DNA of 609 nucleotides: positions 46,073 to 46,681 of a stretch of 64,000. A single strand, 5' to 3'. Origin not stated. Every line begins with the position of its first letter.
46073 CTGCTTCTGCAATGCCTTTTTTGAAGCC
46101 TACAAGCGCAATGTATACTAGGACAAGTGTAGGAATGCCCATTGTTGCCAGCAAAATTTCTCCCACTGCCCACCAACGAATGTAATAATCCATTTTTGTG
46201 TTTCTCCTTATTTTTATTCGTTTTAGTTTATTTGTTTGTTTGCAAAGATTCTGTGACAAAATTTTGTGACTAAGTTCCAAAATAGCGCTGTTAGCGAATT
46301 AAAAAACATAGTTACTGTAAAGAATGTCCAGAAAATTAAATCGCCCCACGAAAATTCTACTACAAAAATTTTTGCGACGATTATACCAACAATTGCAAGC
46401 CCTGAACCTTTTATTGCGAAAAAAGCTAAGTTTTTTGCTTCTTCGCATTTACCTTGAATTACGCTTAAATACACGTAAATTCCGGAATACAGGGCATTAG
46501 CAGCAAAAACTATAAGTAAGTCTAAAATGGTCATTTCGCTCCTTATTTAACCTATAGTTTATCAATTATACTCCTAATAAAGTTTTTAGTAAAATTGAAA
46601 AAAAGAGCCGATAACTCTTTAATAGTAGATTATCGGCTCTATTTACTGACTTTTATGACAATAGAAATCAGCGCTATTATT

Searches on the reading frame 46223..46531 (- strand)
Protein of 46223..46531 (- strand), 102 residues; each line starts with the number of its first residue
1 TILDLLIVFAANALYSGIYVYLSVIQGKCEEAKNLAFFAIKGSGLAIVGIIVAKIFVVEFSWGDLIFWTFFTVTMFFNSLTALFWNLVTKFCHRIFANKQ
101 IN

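Call 75: search_protein_families(library=pfam, proteins=[window:46223-46531:-], max_evalue=1)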
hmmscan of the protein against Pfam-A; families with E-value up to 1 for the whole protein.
window:46223-46531:- (102 aa): 2 families
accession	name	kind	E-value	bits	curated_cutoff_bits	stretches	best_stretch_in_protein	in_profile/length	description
PF18895.5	T4SS_pilin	-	0.066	13.7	26.6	1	13-57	27-68/71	Type IV secretion system pilin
PF03994.20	DUF350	-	0.14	12.6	26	1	9-90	15-98/133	Domain of Unknown Function (DUF350)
